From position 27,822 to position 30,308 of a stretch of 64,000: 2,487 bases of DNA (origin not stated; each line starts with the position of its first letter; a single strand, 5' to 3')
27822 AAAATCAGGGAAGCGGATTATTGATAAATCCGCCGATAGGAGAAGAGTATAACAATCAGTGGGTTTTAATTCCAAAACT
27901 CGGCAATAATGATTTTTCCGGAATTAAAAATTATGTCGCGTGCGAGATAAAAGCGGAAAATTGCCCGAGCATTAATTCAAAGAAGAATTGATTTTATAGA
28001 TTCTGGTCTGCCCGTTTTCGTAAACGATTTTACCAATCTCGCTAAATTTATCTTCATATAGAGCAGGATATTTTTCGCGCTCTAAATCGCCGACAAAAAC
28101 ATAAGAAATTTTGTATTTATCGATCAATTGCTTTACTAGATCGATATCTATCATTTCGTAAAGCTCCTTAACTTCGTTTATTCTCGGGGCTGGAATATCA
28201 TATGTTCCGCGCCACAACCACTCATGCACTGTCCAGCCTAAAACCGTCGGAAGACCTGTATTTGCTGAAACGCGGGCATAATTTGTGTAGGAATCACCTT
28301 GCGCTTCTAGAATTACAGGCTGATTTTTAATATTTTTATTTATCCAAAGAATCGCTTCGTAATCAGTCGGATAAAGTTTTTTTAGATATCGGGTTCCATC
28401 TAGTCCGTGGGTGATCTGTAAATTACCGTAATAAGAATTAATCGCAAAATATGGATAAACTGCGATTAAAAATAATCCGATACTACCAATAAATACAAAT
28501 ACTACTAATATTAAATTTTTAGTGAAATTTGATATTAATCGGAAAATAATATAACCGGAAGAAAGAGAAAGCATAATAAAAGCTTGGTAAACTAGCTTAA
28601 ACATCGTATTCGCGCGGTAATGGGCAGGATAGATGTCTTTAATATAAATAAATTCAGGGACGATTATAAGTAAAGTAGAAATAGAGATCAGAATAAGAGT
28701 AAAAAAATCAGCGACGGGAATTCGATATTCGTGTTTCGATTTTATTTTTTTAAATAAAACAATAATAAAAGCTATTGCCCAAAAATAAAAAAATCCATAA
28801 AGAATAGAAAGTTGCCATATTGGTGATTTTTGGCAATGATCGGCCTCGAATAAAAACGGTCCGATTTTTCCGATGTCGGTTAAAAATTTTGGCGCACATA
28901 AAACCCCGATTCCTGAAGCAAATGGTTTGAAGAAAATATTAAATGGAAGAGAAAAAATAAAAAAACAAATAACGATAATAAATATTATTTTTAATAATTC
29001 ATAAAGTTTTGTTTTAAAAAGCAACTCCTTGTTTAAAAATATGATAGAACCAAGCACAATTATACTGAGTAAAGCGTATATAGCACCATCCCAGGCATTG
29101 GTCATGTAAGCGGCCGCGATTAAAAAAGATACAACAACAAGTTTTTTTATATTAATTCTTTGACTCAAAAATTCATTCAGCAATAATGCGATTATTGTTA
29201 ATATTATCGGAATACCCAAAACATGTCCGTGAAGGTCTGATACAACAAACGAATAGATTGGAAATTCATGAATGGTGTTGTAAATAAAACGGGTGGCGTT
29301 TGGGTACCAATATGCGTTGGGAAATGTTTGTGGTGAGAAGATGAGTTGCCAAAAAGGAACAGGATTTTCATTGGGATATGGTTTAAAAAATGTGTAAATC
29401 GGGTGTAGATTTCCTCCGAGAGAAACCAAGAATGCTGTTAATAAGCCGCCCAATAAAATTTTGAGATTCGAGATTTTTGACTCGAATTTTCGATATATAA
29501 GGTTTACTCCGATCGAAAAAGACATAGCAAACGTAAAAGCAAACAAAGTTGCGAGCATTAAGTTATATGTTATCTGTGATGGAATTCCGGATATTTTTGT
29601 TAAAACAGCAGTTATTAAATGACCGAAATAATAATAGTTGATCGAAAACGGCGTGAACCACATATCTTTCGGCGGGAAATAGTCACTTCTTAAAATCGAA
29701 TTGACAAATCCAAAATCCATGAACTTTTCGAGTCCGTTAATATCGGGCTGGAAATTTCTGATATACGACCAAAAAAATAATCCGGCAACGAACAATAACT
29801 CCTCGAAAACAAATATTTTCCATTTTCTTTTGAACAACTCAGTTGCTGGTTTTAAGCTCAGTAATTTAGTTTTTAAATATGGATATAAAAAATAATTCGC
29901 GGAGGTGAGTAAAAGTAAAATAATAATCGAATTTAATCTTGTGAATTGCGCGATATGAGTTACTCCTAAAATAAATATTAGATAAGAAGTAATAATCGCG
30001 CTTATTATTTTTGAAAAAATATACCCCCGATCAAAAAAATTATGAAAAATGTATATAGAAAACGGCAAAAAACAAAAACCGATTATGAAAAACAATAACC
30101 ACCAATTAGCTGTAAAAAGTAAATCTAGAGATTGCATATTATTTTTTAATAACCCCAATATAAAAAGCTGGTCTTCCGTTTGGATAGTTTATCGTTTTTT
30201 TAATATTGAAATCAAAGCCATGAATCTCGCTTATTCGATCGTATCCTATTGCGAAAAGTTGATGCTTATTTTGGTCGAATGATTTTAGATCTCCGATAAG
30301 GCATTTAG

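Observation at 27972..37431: Long co-directional operon fusing T4P inner-membrane components (pilN-pilO) to a surface protein, a Glf-like FAD enzyme, two GT-C transferases and a DUF2298-like protein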

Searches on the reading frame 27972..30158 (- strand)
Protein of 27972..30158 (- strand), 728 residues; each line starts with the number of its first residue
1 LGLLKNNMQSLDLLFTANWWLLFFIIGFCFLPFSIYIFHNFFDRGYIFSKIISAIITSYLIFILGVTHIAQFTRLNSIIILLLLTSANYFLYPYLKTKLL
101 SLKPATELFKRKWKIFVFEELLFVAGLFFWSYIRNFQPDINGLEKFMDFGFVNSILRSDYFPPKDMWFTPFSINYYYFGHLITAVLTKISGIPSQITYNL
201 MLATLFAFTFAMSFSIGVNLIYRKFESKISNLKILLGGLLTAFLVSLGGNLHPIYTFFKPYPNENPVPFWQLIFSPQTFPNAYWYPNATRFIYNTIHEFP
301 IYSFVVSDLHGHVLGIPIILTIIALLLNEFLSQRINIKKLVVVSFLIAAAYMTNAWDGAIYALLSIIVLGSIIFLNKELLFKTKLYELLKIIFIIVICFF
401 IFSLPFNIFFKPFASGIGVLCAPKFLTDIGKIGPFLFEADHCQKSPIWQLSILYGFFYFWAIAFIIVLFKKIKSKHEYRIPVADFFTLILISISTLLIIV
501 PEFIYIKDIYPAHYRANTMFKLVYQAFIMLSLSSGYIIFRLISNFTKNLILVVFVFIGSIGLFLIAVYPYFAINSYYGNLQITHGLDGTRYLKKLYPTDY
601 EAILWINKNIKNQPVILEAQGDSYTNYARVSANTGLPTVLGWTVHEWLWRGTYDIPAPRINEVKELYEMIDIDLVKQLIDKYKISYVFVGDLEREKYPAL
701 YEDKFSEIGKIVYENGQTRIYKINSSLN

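Call 4: search_protein_families(library=pfam, proteins=[window:27972-30158:-], max_evalue=0.01)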
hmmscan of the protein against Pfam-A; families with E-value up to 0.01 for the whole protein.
window:27972-30158:- (728 aa): 1 family
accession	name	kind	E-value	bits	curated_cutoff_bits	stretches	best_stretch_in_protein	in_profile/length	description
PF10060.15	DUF2298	-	4.3e-95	319.9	27.8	2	57-471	2-389/488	Uncharacterized membrane protein (DUF2298)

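Call 5: search_protein_families(library=ncbifam, proteins=[window:27972-30158:-], max_evalue=0.01)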
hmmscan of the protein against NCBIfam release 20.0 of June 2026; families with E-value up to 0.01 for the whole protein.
window:27972-30158:- (728 aa): 1 family
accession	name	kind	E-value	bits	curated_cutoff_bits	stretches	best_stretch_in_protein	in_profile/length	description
TIGR03662.1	Chlor_Arch_YYY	subfamily_domain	2.1e-148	496.1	300.25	1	16-723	5-726/727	chlor_Arch_YYY domain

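Call 25: search_solved_structures(query=window:27972-30158:-, max_evalue=1)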
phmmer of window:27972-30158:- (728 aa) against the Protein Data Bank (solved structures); distinct sequences matched with E-value up to 1: 0.

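Call 64: find_homologous_proteins(query=window:27972-30137:-, max_evalue=0.00001)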
Query window:27972-30137:- (721 aa): 4086 proteins with E <= 0.00001 among 8000 candidates; the best 120 are listed.
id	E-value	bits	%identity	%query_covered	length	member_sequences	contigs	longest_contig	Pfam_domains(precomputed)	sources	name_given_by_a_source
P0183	0.0e+0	1603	100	100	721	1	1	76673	PF10060.16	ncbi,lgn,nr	ncbi:MAG: DUF2298 domain-containing protein [Patescibacteria group bacterium]|nr:DUF2298 domain-cont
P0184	0.0e+0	1311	80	100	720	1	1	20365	PF10060.16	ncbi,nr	ncbi:MAG: DUF2298 domain-containing protein [Patescibacteria group bacterium]|nr:DUF2298 domain-cont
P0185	0.0e+0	1014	64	99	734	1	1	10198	PF10060.16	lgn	-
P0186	1.3e-289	981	63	99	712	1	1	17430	PF10060.16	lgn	-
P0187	7.5e-285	965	62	99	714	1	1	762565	PF10060.16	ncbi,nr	ncbi:MAG: hypothetical protein HYV37_00870 [Candidatus Levyibacteriota bacterium]|nr:MAG: hypothetic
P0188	1.5e-284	964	62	99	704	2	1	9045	PF10060.16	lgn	-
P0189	1.5e-284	964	61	99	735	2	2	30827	PF10060.16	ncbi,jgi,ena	-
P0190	1.9e-284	964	62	100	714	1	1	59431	PF10060.16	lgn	-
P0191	1.1e-282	958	62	99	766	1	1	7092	PF10060.16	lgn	-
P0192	4.3e-282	956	63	98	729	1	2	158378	PF10060.16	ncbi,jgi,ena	-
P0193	6.7e-282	955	59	100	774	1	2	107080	PF10060.16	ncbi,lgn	-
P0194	7.2e-282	955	63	99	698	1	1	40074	PF10060.16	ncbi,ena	ncbi:MAG: DUF2298 domain-containing protein [Patescibacteria group bacterium]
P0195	1.6e-281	954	62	99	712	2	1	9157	PF10060.16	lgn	-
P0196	1.1e-280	951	62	99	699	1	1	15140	PF10060.16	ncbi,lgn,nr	ncbi:MAG: hypothetical protein HYV39_03395 [Candidatus Levybacteria bacterium]|nr:hypothetical prote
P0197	5.1e-280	949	61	99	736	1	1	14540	PF10060.16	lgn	-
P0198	5.5e-280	949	61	99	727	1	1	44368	PF10060.16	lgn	-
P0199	7.4e-279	945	62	100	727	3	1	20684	PF10060.16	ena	-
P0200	5.0e-278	943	61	98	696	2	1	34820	PF10060.16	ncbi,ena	-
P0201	6.9e-278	942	59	99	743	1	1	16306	PF10060.16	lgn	-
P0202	1.0e-277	942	61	99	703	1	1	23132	PF10060.16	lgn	-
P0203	1.0e-277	942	62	99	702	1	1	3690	PF10060.16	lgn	-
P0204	1.3e-277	941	58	98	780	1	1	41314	PF10060.16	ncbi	-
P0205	3.9e-277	940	60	99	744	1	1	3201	PF10060.16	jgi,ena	-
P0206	8.9e-277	938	60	99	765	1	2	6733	PF10060.16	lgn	-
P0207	3.6e-276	936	58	99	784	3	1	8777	PF10060.16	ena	-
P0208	7.0e-276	935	59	100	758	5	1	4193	PF10060.16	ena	-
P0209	9.4e-276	935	58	100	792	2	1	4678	PF10060.16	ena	-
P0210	3.9e-275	933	58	99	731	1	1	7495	PF10060.16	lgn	-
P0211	6.5e-275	932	60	99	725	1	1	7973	PF10060.16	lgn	-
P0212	1.3e-274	931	61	98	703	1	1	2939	PF10060.16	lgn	-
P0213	3.7e-273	926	61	99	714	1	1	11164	PF10060.16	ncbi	-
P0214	7.6e-273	925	60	99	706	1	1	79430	PF10060.16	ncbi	-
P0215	1.3e-272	925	60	99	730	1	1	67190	PF10060.16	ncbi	-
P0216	1.5e-272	924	59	99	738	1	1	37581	PF10060.16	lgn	-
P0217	1.6e-272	924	58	99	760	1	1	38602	PF10060.16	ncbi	-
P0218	2.8e-272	924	59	98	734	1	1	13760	PF10060.16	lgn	-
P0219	5.2e-272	923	58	100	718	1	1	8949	PF10060.16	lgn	-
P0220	5.2e-272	923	58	99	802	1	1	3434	PF10060.16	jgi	-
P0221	8.6e-272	922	60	100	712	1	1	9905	PF10060.16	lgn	-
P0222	1.2e-271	921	58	99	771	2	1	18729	PF10060.16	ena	-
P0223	1.4e-271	921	60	99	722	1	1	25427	PF10060.16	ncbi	-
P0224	2.4e-271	920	61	100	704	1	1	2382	PF10060.16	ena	-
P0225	4.4e-271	920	60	99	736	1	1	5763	PF10060.16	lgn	-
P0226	6.6e-271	919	57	99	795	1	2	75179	PF10060.16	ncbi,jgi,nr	ncbi:hypothetical protein C4559_05960 [Candidatus Microgenomates bacterium]|nr:MAG: hypothetical pro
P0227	1.3e-270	918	58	99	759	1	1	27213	PF10060.16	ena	-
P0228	1.4e-270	918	59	99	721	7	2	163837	PF10060.16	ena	-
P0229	1.5e-270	918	58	99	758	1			PF10060.16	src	-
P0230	2.0e-270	917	57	99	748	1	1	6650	PF10060.16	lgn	-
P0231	2.2e-270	917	57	99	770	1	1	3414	PF10060.16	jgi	-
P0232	2.5e-270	917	58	99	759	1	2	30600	PF10060.16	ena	-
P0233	4.0e-270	916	58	100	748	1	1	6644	PF10060.16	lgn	-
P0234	7.9e-270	915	59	98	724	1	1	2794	PF10060.16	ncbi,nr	ncbi:MAG: DUF2298 domain-containing protein [Candidatus Pacearchaeota archaeon]|nr:DUF2298 domain-co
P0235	8.0e-270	915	59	99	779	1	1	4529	PF10060.16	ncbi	-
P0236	8.5e-270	915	58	99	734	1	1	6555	PF10060.16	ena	-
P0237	1.5e-269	915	59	98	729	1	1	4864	PF10060.16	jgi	jgi:YYY domain-containing protein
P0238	1.7e-269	914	57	100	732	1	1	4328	PF10060.16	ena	-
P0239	2.3e-269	914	59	98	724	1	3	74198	PF10060.16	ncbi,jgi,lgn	-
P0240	2.6e-269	914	59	99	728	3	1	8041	PF10060.16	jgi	-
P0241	4.0e-269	913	59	98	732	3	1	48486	PF10060.16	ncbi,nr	ncbi:MAG: DUF2298 domain-containing protein [Patescibacteria group bacterium]|nr:DUF2298 domain-cont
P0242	5.7e-269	913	59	99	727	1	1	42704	PF10060.16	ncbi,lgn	-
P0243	8.1e-269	912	61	99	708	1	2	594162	PF10060.16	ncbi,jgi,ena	-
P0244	1.8e-268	911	58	99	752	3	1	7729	PF10060.16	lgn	-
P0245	2.0e-268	911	57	99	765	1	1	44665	PF10060.16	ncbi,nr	ncbi:MAG: hypothetical protein HY429_03795 [Candidatus Levybacteria bacterium]|nr:hypothetical prote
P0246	5.5e-268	909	60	99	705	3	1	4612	PF10060.16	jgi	-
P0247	9.6e-268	909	61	99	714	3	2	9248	PF10060.16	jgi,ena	-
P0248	1.1e-267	908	61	91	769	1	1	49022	PF10060.16,PF01476.27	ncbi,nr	ncbi:MAG: DUF2298 domain-containing protein [Candidatus Levybacteria bacterium]|nr:DUF2298 domain-co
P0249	1.3e-267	908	58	99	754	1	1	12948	PF10060.16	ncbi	-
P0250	2.0e-267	908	57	99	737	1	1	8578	PF10060.16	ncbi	-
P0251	2.2e-267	907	56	99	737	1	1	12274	PF10060.16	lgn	-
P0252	2.7e-267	907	59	99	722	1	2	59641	PF10060.16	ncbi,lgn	-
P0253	3.1e-267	907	58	99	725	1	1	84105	PF10060.16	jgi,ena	-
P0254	3.1e-267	907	57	100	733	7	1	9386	PF10060.16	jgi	-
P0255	4.0e-267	907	60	99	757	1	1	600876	PF10060.16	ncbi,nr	ncbi:MAG: hypothetical protein HYT07_00490 [Candidatus Levybacteria bacterium]|nr:hypothetical prote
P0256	5.7e-267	906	58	99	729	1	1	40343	PF10060.16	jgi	jgi:YYY domain-containing protein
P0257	8.2e-267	905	58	99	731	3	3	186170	PF10060.16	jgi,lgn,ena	-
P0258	1.3e-266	905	58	99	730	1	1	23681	PF10060.16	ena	-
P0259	1.3e-266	905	58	98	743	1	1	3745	PF10060.16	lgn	-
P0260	2.5e-266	904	60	99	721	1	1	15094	PF10060.16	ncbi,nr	ncbi:MAG: DUF2298 domain-containing protein [Candidatus Levybacteria bacterium]|nr:DUF2298 domain-co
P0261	3.2e-266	904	55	99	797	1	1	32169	PF10060.16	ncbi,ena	-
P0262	4.3e-266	903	55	99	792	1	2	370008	PF10060.16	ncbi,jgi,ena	-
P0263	6.2e-266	903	58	98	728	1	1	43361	PF10060.16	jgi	jgi:uncharacterized membrane protein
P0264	8.0e-266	902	57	99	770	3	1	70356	PF10060.16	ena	-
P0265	8.7e-266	902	57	100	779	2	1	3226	PF10060.16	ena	-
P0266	1.1e-265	902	57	99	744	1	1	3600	PF10060.16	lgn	-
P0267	1.4e-265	901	58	99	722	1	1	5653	PF10060.16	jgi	-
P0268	1.8e-265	901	57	99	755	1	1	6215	PF10060.16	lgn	-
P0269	2.3e-265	901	57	99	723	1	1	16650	PF10060.16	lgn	-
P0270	2.4e-265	901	57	99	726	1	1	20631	PF10060.16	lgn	-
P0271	2.6e-265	901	57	99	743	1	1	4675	PF10060.16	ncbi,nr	ncbi:MAG: DUF2298 domain-containing protein [Candidatus Levybacteria bacterium]|nr:DUF2298 domain-co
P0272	2.8e-265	900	58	99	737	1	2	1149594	PF10060.16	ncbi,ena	-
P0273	3.3e-265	900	57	99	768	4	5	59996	PF10060.16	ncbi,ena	ncbi:MAG: DUF2298 domain-containing protein [Patescibacteria group bacterium]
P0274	3.5e-265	900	56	98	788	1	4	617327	PF10060.16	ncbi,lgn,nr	ncbi:MAG: hypothetical protein HYT08_02800 [Candidatus Levybacteria bacterium]|nr:hypothetical prote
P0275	3.8e-265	900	60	99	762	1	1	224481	PF10060.16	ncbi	ncbi:MAG: DUF2298 domain-containing protein [Candidatus Levyibacteriota bacterium]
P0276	4.0e-265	900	58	99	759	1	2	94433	PF10060.16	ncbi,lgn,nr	ncbi:DUF2298 domain-containing protein [Patescibacteria group bacterium]|nr:DUF2298 domain-containin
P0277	4.3e-265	900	58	100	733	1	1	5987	PF10060.16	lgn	-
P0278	6.9e-265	899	57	100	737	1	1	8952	PF10060.16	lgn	-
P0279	7.0e-265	899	58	99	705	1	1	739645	PF10060.16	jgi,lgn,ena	-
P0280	1.2e-264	898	55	99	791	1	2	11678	PF10060.16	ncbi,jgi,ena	-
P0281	2.1e-264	898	57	99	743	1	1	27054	PF10060.16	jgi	-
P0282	2.2e-264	897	57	99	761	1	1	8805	PF10060.16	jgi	-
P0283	3.5e-264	897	60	99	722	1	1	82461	PF10060.16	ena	-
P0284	4.3e-264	896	60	99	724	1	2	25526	PF10060.16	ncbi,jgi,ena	-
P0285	1.8e-263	894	55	100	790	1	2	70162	PF10060.16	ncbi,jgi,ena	-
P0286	1.9e-263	894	58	99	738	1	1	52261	PF10060.16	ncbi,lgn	-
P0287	2.2e-263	894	57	99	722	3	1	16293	PF10060.16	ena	-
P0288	2.5e-263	894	58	99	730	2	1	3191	PF10060.16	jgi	jgi:YYY domain-containing protein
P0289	2.9e-263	894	54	99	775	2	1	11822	PF10060.16,PF01476.27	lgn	-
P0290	3.2e-263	894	58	98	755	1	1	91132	PF10060.16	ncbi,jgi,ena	-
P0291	3.5e-263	894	57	99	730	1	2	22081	PF10060.16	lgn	-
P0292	3.8e-263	893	58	99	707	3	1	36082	PF10060.16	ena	-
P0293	4.2e-263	893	56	100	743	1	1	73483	PF10060.16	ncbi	-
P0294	4.2e-263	893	57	99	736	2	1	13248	PF10060.16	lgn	-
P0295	4.6e-263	893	59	99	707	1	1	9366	PF10060.16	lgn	-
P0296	4.7e-263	893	58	99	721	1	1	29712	PF10060.16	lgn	-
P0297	4.8e-263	893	58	99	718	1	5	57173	PF10060.16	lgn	-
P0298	5.2e-263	893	57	99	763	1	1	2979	PF10060.16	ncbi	-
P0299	6.0e-263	893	57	99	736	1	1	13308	PF10060.16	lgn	-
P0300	7.0e-263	892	56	99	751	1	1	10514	PF10060.16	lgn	-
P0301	7.2e-263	892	59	99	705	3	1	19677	PF10060.16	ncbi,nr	ncbi:MAG: hypothetical protein A2W22_05355 [Candidatus Levybacteria bacterium RBG_16_35_11]|nr:MAG: 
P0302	8.1e-263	892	59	99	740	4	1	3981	PF10060.16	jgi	-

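Call 76: predict_structure(alignment_id=A6)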
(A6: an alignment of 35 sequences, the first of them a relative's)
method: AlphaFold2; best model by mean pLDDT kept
length: 721 residues; sequences in the alignment: 35
mean_pLDDT: 76.5   pTM: 0.81
mean pLDDT of the five models: 76.5, 73.0, 72.0, 71.4, 65.5
residues with pLDDT >= 90: 244; 70-90: 237; 50-70: 143; < 50: 97
segments of 3 or more residues with pLDDT < 50: 90-93, 133-136, 160-166, 279-291, 409-413, 499-508, 573-581, 609-630, 632-651
pLDDT, mean of each block of 10 residues (from residue 1): 88 95 90 90 96 95 95 94 72 57 82 94 79 53 81 73 49 91 91 89 96 87 87 89 61 60 73 59 47 56 72 97 92 96 90 95 93 91 96 94 66 53 55 57 78 92 84 90 94 63 48 76 94 83 85 81 59 47 62 75 56 40 44 44 38 68 87 77 77 88 89 78 37
secondary structure, 60 per line:
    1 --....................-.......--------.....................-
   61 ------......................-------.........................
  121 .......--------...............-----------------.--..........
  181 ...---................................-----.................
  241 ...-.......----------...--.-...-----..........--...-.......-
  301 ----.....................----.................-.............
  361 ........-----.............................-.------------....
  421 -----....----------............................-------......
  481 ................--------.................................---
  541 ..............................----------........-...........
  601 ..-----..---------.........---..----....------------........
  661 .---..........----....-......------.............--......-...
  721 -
elements in order (helices of 4 or more, strands of 3 or more residues): H3-22 H24-30 H39-59 H67-88 H96-127 H136-150 H171-183 H187-218 H224-243 H245-250 H277-286 H293-299 H305-325 H330-346 H348-368 H374-402 H417-420 H426-429 H440-467 H475-496 H505-537 H541-570 H581-588 H590-602 H619-627 H637-640 H653-661 H665-674 E679-682 H684-689 H696-701 E702-708 E711-716

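Call 78: fold_search(model_id=the predicted structure, library=pdb)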
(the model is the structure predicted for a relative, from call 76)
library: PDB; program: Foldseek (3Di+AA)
matches with E <= 10: 219; with E <= 0.001: 4
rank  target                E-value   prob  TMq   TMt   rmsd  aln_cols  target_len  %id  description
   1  7zli_A                2.9e-05  1.00  0.37  0.39  10.4       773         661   11  Cryo-EM structure of C-mannosyltransferase CeDPY19, in complex with Dol25-P-Man and bound to CMT2-Fab and anti-Fab nan (released 2023-01-11)
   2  8if8_B                2.6e-04  1.00  0.38  0.43   9.7       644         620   12  Arabinosyltransferase AftA (released 2023-05-31)
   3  8if8_C                3.4e-04  1.00  0.38  0.43   9.4       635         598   11  Arabinosyltransferase AftA (released 2023-05-31)
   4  7zlg_A                5.9e-04  1.00  0.31  0.33  13.0       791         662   11  Cryo-EM structure of C-mannosyltransferase CeDPY19, in complex with acceptor peptide and bound to CMT2-Fab and anti-Fa (released 2023-01-11)
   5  9hkk_A                3.0e-01  0.12  0.10  0.14  26.6       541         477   12  Structure of the malarial hexose transporter 1 (PfHT1) in complex with 2,5-anhydro-D-mannitol. (released 2025-12-17)
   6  6m20_B                4.0e-01  0.06  0.08  0.10  24.2       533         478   11  Crystal structure of Plasmodium falciparum hexose transporter PfHT1 bound with glucose (released 2020-09-09)
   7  4xpt_A                6.5e-01  0.06  0.09  0.11  28.2       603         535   11  X-ray structure of Drosophila dopamine transporter with subsiteB mutations D121G/S426M and EL2 deletion of 162-201 in  (released 2015-05-06)
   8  8t6a                  7.4e-01  0.07  0.10  0.14  23.0       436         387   13  Human VMAT2 in complex with reserpine (released 2023-11-01)
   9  7spt                  8.0e-01  0.09  0.10  0.13  25.8       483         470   11  Crystal structure of exofacial state human glucose transporter GLUT3 (released 2022-05-18)
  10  8zkn_A                8.4e-01  0.10  0.12  0.19  26.6       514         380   10  CryoEM structure of Thyroid Hormone Transporter MCT8 bound with silychristin (released 2025-04-02)
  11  7d5i_A                9.1e-01  0.04  0.08  0.11  24.0       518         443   12  Structure of Mycobacterium smegmatis bd complex in the apo-form. (released 2021-06-23)
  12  8xo9                  9.5e-01  0.07  0.09  0.15  24.5       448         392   12  VMAT2 complex with noradrenaline in cytosol-facing state (released 2024-05-08)
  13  5i71_A                1.1e+00  0.02  0.08  0.09  26.8       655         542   10  X-ray structure of the ts3 human serotonin transporter complexed with s-citalopram at the central site (released 2016-04-13)
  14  9kuy                  1.2e+00  0.07  0.10  0.15  24.8       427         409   11  Cryo-EM structure of human G6PT in apo state (released 2025-11-12)
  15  8rqf_A                1.3e+00  0.07  0.10  0.17  23.6       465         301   11  Cryo-EM structure of human NTCP-Bulevirtide complex (released 2024-03-27)
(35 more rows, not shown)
